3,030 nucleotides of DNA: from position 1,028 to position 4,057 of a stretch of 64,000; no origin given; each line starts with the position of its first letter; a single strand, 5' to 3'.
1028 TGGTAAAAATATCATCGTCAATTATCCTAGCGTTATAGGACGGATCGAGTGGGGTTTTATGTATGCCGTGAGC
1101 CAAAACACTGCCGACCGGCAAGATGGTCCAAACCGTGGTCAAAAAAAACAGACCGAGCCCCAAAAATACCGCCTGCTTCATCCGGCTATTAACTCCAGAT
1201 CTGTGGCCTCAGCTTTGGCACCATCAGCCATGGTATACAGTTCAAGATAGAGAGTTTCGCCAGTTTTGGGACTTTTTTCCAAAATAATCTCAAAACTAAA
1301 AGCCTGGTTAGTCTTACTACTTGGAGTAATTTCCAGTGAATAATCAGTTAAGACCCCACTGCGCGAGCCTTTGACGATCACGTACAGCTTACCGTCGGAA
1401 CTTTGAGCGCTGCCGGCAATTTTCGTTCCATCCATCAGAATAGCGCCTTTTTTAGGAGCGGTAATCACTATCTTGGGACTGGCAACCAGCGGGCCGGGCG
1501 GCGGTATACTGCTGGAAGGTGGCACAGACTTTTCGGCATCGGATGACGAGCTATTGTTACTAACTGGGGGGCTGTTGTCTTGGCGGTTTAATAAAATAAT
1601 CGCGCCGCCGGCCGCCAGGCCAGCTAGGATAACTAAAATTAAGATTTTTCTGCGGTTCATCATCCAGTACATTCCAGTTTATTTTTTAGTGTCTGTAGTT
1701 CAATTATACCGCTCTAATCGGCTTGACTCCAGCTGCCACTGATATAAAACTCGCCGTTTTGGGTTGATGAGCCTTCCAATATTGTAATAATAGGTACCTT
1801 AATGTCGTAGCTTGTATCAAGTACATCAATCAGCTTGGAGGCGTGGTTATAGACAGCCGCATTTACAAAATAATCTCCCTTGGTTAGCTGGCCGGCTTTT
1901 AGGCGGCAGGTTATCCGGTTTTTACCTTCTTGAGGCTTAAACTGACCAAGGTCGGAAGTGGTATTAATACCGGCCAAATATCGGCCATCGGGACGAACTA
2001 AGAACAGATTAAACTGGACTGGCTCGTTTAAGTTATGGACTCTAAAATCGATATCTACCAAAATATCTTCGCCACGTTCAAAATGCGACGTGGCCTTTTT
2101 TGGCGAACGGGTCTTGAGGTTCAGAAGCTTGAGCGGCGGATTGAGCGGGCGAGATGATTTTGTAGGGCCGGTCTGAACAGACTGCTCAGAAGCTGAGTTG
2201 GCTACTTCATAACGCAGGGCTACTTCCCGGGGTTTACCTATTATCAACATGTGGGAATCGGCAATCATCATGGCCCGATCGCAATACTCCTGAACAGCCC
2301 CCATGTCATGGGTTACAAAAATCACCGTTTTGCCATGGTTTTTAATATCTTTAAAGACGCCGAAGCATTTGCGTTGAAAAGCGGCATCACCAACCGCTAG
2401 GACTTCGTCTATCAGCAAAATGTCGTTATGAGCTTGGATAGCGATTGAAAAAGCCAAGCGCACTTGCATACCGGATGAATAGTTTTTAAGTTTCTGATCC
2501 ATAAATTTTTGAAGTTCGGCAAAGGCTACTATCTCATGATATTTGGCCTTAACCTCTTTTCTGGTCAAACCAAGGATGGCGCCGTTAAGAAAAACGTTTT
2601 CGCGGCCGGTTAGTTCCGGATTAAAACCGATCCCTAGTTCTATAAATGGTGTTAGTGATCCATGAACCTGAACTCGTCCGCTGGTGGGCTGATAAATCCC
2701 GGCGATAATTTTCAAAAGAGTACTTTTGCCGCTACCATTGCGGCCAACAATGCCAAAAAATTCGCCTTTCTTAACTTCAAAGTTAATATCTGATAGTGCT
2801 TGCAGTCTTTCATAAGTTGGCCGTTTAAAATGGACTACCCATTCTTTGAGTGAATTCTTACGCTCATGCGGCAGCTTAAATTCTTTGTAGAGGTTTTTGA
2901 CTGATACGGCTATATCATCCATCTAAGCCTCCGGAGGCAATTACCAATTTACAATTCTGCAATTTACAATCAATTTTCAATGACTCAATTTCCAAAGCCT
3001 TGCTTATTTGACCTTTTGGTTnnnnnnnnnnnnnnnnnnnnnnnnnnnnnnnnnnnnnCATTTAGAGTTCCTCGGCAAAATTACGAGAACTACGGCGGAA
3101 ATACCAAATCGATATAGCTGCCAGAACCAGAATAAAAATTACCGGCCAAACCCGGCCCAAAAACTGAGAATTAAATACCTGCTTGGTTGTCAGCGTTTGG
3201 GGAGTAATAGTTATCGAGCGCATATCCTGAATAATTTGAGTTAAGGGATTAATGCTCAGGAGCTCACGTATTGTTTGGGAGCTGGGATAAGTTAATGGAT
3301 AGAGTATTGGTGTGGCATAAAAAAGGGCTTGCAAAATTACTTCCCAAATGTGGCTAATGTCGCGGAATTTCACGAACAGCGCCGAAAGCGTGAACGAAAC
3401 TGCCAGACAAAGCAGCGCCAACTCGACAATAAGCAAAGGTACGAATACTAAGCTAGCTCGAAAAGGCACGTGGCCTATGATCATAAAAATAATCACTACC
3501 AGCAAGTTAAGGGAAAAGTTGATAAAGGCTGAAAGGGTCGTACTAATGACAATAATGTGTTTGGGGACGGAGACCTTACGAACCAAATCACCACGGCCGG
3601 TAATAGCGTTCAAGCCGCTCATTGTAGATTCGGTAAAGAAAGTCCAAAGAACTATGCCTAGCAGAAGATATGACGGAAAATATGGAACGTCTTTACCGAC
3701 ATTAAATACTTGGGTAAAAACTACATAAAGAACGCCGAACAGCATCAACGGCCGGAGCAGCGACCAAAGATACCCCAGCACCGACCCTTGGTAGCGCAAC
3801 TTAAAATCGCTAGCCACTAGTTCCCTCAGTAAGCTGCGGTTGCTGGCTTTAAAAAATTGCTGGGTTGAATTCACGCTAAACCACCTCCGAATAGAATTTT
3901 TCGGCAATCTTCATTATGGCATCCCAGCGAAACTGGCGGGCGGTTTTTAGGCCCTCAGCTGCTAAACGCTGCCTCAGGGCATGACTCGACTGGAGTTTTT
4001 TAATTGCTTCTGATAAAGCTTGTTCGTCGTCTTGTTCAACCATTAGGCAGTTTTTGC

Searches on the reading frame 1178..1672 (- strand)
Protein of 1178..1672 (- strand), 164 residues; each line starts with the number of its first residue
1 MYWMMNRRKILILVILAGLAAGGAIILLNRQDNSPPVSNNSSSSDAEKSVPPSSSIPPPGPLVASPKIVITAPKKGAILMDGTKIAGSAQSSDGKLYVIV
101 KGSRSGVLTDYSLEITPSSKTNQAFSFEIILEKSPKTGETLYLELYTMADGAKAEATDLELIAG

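Call 85: search_protein_families(library=pfam, proteins=[window:1178-1672:-], max_evalue=0.001)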
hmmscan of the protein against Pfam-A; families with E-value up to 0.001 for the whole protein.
window:1178-1672:- (164 aa): 1 family
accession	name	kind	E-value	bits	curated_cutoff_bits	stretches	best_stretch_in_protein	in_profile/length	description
PF10648.15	Gmad2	-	7.6e-05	23.4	25.7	1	68-151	2-85/86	Immunoglobulin-like domain of bacterial spore germination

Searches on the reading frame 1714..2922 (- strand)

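Call 85: search_protein_families(library=pfam, proteins=[window:1714-2922:-], max_evalue=0.001)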
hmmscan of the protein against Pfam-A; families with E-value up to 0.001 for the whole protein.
window:1714-2922:- (402 aa): 4 families
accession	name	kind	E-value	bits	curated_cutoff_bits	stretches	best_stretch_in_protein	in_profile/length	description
PF00005.33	ABC_tran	-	2.6e-23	83.6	25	1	43-174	1-135/137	ABC transporter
PF14524.12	Wzt_C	-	3.8e-09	37.1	30.4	1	276-377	23-130/143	Wzt C-terminal domain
PF13304.12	AAA_21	-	5.3e-08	33.7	27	1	55-79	1-25/304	AAA domain, putative AbiEii toxin, Type IV TA system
PF13476.12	AAA_23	-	7.1e-05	24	27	1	45-74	14-40/201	AAA domain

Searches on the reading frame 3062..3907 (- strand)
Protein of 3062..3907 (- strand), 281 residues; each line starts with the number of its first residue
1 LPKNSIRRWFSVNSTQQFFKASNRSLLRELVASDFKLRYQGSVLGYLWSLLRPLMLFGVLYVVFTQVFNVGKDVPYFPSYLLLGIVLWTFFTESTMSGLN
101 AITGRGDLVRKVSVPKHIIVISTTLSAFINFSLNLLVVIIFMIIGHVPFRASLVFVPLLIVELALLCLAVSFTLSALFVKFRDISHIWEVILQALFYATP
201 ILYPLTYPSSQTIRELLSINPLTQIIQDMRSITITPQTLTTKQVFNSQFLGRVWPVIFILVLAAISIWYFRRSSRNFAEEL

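Call 85: search_protein_families(library=pfam, proteins=[window:3062-3907:-], max_evalue=0.001)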
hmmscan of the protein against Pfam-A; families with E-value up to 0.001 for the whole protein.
window:3062-3907:- (281 aa): 1 family
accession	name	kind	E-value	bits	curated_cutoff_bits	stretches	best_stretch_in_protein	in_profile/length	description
PF01061.29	ABC2_membrane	-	5e-16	59.3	26.9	1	27-232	3-209/211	ABC-2 type transporter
